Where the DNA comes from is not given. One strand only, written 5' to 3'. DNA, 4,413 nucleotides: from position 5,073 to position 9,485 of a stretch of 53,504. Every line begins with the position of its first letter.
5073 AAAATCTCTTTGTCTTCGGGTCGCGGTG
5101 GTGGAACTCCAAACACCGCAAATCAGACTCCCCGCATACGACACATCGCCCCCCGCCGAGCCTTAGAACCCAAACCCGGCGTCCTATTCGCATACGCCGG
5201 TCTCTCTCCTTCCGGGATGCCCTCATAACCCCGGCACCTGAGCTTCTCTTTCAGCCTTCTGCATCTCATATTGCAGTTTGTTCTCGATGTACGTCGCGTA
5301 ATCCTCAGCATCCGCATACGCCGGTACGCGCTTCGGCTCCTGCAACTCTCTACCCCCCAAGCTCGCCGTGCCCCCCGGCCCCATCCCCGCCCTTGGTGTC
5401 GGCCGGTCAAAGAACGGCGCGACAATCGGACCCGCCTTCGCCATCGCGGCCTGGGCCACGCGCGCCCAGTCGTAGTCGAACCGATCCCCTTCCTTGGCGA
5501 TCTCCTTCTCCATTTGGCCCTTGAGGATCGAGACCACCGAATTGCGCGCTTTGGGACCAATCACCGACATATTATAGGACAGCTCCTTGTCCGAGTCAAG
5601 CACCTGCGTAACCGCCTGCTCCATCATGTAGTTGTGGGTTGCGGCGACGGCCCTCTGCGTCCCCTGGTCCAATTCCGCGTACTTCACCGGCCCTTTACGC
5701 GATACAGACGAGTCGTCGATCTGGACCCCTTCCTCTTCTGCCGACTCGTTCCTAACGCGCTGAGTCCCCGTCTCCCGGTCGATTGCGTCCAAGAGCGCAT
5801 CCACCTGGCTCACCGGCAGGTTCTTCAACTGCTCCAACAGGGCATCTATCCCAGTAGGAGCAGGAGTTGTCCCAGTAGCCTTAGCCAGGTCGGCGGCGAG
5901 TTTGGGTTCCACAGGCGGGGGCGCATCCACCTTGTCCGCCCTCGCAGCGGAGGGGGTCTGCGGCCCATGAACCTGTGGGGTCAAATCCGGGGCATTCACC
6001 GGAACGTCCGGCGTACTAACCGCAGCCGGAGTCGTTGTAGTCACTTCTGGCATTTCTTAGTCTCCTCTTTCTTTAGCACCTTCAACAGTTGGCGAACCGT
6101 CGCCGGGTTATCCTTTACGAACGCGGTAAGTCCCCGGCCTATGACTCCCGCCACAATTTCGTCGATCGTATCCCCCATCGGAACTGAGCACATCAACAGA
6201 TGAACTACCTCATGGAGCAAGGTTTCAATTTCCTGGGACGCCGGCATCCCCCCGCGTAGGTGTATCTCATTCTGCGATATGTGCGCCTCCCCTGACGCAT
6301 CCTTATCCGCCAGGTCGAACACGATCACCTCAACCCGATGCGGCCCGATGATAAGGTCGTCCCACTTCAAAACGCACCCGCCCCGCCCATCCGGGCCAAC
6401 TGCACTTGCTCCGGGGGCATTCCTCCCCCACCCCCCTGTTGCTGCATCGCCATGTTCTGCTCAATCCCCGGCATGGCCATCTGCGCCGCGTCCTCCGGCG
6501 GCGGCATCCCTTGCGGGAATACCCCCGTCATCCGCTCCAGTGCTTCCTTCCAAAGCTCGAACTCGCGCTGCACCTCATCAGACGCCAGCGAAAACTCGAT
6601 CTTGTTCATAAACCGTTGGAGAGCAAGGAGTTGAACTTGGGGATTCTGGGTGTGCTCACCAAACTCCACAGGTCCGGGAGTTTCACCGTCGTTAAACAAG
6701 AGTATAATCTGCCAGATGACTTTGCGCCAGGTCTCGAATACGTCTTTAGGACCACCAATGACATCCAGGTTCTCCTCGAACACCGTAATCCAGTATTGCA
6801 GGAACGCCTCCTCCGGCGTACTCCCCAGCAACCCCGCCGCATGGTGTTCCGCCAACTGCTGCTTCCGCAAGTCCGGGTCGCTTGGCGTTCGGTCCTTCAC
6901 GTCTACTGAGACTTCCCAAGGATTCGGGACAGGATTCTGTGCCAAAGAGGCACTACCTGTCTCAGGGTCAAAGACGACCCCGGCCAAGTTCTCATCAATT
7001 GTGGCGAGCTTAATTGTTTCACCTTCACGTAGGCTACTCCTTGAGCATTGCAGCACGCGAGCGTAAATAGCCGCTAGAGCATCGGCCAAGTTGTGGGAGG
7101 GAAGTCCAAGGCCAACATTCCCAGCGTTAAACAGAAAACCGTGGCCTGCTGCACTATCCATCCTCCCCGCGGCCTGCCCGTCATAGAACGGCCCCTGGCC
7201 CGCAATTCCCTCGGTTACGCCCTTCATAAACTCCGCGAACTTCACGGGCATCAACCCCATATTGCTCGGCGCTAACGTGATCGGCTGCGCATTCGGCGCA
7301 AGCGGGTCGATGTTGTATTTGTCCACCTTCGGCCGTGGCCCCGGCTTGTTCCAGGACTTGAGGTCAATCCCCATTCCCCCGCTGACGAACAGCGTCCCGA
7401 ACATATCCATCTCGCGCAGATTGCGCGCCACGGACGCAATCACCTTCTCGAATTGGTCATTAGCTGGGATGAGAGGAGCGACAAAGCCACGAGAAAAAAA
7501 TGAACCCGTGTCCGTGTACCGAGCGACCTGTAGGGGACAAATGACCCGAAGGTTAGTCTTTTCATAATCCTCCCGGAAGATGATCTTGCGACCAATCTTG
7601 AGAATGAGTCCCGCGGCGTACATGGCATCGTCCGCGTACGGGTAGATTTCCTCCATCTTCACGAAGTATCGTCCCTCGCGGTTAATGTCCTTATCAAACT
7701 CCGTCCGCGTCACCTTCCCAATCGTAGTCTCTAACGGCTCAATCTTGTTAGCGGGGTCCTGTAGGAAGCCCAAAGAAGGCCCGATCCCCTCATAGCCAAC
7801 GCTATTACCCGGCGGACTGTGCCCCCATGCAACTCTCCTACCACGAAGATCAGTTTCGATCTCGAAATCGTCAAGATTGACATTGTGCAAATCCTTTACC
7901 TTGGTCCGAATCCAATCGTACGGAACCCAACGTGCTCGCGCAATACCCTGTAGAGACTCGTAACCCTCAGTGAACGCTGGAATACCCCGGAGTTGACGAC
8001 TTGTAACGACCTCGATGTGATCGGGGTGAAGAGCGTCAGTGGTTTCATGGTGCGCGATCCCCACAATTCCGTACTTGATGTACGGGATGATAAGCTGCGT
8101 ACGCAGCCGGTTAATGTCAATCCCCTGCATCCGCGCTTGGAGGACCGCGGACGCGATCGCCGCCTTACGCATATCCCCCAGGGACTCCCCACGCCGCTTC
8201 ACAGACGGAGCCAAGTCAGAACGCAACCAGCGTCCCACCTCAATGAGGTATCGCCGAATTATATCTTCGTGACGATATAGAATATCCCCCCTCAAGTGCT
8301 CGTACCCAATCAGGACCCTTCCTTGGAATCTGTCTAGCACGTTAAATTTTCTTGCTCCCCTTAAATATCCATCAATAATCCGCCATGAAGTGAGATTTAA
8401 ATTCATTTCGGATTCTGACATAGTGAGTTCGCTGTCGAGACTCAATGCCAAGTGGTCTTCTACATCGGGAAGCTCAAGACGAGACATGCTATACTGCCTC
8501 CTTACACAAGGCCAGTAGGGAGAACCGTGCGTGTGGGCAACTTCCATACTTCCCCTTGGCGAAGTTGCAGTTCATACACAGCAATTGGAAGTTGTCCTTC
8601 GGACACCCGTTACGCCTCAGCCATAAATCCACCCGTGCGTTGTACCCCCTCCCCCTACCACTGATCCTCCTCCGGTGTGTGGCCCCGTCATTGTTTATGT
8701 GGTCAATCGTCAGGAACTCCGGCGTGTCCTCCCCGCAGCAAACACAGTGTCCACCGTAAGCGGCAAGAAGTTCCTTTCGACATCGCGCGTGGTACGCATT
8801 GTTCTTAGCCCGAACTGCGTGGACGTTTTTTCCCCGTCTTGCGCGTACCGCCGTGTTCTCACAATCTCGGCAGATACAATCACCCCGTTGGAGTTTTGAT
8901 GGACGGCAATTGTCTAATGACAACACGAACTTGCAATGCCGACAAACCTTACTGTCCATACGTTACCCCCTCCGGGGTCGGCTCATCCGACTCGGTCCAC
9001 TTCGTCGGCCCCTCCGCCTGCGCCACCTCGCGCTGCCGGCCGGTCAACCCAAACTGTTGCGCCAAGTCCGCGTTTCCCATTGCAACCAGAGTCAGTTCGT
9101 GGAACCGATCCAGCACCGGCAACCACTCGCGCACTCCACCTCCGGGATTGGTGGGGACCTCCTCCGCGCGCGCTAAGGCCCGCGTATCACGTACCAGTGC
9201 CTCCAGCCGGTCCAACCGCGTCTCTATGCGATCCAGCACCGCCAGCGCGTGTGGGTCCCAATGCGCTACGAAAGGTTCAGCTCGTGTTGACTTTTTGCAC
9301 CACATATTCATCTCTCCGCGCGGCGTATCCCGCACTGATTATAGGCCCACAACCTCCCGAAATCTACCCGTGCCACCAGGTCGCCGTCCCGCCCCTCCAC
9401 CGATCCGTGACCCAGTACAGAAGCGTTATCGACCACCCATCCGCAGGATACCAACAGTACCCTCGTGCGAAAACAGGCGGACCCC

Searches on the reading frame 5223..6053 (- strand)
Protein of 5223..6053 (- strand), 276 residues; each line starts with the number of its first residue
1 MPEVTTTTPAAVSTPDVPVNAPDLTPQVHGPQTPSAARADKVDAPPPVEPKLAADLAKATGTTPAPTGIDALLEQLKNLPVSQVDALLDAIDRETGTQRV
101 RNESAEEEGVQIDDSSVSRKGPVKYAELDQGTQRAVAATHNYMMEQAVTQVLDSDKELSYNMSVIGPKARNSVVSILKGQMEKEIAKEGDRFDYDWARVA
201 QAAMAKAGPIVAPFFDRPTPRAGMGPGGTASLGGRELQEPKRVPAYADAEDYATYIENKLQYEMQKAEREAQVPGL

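Call 88: search_protein_families(library=pfam, proteins=[window:5223-6053:-], max_evalue=0.05)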
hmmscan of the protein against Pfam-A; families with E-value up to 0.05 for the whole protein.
window:5223-6053:- (276 aa): 1 family
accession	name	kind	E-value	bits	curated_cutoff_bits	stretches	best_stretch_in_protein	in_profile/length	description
PF01571.26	GCV_T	-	0.015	15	25.6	1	106-183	85-162/255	Aminomethyltransferase folate-binding domain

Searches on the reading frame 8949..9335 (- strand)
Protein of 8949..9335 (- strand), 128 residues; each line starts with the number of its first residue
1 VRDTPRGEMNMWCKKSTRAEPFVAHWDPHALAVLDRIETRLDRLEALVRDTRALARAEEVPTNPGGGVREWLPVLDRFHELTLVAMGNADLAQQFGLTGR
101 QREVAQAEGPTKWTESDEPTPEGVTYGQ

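Call 89: search_protein_families(library=pfam, proteins=[window:8949-9335:-], max_evalue=0.05)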
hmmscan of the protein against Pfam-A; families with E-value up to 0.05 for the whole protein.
window:8949-9335:- (128 aa): 1 family
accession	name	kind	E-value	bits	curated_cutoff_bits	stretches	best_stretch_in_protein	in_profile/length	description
PF00512.31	HisKA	-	0.0088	16.5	26.9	1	33-59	39-65/66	His Kinase A (phospho-acceptor) domain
